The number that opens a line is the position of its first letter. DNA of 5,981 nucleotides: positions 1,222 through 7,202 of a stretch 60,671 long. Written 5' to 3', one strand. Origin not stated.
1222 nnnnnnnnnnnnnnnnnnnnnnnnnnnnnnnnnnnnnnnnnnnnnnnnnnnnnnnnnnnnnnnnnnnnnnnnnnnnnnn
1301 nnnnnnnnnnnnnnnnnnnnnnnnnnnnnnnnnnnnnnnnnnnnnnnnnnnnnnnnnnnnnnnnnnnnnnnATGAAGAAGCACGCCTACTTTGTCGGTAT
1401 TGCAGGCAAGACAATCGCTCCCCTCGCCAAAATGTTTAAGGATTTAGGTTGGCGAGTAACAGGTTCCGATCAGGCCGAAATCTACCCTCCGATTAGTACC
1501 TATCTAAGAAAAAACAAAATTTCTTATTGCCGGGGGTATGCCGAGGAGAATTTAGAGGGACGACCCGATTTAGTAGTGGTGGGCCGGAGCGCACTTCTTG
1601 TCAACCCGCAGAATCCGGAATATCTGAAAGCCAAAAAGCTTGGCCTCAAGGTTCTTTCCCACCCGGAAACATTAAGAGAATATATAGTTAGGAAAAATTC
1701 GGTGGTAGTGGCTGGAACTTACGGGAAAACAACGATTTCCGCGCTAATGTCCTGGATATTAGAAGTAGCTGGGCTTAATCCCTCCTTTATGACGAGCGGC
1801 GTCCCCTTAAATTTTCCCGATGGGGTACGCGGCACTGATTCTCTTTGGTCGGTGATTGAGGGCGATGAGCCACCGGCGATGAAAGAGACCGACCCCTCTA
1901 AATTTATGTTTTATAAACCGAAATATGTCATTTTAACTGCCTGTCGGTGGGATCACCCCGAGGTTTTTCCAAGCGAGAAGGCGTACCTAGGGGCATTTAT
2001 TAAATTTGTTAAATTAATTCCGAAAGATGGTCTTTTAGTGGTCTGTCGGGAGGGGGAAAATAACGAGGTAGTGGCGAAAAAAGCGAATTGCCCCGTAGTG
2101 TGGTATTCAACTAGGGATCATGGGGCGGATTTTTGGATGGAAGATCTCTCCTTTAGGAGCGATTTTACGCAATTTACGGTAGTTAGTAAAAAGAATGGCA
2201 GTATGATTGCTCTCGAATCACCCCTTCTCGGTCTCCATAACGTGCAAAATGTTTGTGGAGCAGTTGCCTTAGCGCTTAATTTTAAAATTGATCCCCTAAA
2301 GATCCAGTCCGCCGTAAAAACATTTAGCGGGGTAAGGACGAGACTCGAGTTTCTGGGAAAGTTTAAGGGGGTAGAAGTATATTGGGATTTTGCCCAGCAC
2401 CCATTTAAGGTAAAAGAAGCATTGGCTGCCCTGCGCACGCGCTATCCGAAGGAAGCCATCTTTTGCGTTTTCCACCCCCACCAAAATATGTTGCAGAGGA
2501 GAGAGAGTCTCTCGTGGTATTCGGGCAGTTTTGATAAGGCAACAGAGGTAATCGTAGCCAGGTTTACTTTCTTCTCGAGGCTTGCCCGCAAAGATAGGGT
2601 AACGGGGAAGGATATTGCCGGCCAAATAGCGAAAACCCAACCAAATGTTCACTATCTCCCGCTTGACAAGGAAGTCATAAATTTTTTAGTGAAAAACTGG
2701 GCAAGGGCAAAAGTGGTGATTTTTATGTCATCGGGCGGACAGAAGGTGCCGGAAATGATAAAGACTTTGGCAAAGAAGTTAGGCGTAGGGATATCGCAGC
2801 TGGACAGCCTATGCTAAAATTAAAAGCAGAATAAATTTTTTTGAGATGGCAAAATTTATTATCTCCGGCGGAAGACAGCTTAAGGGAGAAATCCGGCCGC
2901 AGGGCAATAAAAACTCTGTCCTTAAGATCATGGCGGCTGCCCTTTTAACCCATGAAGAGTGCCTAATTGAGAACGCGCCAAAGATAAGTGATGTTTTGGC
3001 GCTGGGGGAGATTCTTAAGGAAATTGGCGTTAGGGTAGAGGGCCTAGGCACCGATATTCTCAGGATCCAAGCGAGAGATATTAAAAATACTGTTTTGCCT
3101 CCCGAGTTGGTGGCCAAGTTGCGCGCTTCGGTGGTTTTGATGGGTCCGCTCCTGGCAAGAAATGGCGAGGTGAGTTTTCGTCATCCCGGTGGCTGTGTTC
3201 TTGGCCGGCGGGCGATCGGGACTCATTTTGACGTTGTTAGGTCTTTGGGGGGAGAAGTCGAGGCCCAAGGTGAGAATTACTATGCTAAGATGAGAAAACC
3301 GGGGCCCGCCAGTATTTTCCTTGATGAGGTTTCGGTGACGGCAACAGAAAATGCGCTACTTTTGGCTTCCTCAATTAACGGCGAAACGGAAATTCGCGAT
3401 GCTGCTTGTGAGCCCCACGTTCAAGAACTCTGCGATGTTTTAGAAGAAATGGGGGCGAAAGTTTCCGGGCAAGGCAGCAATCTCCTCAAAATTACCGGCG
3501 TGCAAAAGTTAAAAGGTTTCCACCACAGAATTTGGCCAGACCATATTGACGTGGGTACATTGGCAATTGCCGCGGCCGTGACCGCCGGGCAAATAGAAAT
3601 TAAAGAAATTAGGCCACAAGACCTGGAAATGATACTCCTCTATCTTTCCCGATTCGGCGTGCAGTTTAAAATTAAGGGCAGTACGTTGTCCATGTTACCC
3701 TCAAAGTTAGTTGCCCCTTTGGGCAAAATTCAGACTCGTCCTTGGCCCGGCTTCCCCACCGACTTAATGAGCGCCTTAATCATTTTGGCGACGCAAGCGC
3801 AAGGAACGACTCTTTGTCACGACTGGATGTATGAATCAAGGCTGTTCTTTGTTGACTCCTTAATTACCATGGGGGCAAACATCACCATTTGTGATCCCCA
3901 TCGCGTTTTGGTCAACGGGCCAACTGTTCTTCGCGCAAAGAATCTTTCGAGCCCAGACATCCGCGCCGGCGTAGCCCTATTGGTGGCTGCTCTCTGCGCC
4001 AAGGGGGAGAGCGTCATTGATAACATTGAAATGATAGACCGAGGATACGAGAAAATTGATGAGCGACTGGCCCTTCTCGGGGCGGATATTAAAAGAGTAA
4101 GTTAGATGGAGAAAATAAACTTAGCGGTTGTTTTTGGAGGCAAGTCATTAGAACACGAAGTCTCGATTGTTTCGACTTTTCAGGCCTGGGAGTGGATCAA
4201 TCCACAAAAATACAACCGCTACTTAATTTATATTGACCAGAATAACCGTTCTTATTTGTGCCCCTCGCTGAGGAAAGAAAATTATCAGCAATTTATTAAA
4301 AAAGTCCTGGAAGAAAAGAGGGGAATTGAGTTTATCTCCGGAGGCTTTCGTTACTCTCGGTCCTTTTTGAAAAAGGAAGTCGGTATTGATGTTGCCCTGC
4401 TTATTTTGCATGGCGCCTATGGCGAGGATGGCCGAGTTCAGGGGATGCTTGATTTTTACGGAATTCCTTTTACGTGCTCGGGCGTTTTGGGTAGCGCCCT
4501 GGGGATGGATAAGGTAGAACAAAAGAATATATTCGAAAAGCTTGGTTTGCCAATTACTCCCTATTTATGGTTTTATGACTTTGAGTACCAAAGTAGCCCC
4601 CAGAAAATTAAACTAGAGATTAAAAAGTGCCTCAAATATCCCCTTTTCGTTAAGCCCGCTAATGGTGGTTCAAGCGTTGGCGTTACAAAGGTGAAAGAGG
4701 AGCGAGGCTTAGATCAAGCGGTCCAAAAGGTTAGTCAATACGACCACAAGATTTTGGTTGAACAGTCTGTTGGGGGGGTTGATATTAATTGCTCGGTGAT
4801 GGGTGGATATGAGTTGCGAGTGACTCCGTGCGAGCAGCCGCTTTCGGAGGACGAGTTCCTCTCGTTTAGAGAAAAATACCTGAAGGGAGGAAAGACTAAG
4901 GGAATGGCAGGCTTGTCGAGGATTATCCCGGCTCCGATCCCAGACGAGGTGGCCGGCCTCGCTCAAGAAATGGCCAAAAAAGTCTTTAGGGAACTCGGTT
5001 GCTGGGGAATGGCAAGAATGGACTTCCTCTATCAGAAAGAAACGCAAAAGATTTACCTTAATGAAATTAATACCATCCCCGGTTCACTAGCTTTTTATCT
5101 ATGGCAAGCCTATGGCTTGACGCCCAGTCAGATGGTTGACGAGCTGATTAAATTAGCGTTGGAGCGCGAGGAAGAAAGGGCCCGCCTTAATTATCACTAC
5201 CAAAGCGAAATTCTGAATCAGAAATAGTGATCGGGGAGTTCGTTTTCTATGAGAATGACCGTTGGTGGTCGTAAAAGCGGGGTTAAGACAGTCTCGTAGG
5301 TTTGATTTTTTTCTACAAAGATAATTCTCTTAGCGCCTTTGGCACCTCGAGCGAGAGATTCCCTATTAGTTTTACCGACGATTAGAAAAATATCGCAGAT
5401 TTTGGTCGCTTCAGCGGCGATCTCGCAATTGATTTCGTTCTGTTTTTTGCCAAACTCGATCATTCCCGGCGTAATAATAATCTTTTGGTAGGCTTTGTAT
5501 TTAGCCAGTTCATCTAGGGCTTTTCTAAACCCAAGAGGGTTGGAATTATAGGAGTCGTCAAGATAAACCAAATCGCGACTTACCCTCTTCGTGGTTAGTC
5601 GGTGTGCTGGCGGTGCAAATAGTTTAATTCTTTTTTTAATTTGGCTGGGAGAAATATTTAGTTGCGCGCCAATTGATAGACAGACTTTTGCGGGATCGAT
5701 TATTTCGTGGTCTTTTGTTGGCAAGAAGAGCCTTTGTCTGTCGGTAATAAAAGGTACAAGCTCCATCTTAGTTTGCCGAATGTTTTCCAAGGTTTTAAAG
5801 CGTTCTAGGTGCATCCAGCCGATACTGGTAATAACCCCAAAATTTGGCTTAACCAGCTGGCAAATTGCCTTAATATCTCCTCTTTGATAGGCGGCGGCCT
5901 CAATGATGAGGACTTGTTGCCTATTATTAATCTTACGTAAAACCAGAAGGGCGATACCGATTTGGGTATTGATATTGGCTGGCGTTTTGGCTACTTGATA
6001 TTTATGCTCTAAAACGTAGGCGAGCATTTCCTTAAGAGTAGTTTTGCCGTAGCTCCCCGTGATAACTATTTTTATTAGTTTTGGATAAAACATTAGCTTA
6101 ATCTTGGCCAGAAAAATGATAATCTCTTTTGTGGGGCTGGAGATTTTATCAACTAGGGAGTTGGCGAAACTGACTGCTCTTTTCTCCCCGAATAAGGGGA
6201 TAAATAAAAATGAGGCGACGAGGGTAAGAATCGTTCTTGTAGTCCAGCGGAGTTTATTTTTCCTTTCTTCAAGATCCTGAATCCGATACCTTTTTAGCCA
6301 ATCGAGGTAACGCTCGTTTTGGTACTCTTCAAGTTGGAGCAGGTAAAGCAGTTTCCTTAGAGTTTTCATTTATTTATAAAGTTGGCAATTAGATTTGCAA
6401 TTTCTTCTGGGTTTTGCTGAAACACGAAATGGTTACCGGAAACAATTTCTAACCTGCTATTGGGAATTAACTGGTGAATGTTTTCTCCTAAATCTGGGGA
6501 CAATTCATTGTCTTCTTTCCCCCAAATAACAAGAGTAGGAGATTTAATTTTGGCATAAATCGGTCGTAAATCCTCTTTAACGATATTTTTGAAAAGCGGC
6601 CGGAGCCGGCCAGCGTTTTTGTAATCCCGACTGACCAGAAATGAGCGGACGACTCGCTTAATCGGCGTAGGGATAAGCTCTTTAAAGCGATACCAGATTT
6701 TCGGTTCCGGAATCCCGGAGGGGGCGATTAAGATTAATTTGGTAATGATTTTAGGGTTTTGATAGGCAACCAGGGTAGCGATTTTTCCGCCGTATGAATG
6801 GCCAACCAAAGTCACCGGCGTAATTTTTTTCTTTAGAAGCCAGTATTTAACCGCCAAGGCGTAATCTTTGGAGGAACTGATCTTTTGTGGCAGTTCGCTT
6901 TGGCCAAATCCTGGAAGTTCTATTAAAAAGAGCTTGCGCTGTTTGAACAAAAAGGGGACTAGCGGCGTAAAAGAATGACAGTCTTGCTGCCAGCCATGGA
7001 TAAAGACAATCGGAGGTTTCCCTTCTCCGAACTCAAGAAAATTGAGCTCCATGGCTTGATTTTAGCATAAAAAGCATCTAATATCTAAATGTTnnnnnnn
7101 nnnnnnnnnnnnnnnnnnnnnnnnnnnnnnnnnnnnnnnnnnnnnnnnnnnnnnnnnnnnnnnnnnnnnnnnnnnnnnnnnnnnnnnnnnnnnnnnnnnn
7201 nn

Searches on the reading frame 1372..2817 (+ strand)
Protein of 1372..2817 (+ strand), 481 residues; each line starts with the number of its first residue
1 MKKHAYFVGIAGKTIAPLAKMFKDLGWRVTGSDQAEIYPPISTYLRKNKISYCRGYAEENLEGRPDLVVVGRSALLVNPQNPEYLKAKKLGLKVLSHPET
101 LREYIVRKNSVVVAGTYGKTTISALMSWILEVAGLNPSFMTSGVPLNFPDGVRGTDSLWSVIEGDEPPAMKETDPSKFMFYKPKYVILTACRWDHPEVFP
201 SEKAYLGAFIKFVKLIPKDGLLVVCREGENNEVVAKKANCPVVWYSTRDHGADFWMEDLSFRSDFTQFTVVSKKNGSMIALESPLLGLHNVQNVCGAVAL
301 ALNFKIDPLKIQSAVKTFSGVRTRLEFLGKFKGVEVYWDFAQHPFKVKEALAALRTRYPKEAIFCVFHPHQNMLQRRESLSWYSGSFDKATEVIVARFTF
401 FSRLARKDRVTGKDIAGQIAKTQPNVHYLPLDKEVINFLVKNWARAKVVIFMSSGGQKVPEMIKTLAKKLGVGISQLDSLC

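Call 60: search_protein_families(library=pfam, proteins=[window:1372-2817:+], max_evalue=0.00001)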
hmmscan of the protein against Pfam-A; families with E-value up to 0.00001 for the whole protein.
window:1372-2817:+ (481 aa): 3 families
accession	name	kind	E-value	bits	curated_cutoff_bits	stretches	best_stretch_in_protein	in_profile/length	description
PF08245.18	Mur_ligase_M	-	2.7e-21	76.9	24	1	113-301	1-200/200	Mur ligase middle domain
PF01225.30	Mur_ligase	-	2.2e-12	47.6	21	1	5-105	2-91/95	Mur ligase family, catalytic domain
PF02875.26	Mur_ligase_C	-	5.9e-10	40.5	28.4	1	324-455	2-127/127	Mur ligase, glutamate ligase domain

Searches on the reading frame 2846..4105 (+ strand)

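Call 60: search_protein_families(library=pfam, proteins=[window:2846-4105:+], max_evalue=0.00001)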
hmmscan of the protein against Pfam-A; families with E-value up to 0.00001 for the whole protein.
window:2846-4105:+ (419 aa): 1 family
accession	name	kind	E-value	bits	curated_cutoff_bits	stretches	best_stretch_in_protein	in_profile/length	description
PF00275.25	EPSP_synthase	-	2.4e-70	237.8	22.8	1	8-408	3-417/417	EPSP synthase (3-phosphoshikimate 1-carboxyvinyltransferase)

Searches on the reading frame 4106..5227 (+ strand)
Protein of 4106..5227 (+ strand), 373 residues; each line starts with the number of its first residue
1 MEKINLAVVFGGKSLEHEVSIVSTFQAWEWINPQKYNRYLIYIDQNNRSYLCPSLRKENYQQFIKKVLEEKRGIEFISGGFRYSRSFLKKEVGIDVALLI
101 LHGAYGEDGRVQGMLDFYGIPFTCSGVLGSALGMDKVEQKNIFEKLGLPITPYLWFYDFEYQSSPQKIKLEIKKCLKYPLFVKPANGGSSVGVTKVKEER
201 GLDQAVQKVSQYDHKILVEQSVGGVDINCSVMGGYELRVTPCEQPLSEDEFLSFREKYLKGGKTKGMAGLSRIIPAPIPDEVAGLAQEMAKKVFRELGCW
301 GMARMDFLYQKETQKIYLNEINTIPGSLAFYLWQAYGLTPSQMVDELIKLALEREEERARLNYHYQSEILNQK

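Call 60: search_protein_families(library=pfam, proteins=[window:4106-5227:+], max_evalue=0.00001)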
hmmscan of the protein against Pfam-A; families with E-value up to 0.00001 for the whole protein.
window:4106-5227:+ (373 aa): 4 families
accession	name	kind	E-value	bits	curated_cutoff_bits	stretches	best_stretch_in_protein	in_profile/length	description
PF07478.18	Dala_Dala_lig_C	-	3.5e-51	174.1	24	1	143-349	2-204/204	D-ala D-ala ligase C-terminus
PF01820.27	Dala_Dala_lig_N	-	9.6e-26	91.1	34.6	1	6-125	2-121/121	D-ala D-ala ligase N-terminus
PF02222.28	ATP-grasp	-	4.7e-08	33.3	27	0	273-322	113-160/179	ATP-grasp domain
PF02655.19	ATP-grasp_3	-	6.8e-07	29.9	23.2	1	164-322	18-154/160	ATP-grasp domain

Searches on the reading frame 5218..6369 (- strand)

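Call 60: search_protein_families(library=pfam, proteins=[window:5218-6369:-], max_evalue=0.00001)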
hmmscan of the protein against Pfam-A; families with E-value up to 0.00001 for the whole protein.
window:5218-6369:- (383 aa): 2 families
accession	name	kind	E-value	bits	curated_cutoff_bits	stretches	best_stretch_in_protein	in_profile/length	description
PF08245.18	Mur_ligase_M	-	9.2e-25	88.2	24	1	103-223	1-131/200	Mur ligase middle domain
PF02875.26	Mur_ligase_C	-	1.2e-08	36.3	28.4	1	256-374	1-123/127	Mur ligase, glutamate ligase domain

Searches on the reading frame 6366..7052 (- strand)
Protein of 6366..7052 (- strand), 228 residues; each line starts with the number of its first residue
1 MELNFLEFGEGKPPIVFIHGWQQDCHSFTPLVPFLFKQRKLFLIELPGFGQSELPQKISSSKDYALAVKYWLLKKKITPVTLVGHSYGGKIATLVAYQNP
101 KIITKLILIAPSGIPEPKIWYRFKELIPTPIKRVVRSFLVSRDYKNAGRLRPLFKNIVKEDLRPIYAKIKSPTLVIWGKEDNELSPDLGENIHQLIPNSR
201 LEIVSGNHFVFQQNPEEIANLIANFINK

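Call 60: search_protein_families(library=pfam, proteins=[window:6366-7052:-], max_evalue=0.00001)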
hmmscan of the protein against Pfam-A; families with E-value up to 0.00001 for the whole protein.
window:6366-7052:- (228 aa): 3 families
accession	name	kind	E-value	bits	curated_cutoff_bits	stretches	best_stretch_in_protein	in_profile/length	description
PF00561.26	Abhydrolase_1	-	1.8e-26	93.7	25.8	1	13-137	1-130/245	alpha/beta hydrolase fold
PF12697.13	Abhydrolase_6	-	2e-17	65.1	26.3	1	15-220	1-216/217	Alpha/beta hydrolase family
PF12146.15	Hydrolase_4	-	1.4e-13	51.2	27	1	14-142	6-141/239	Serine aminopeptidase, S33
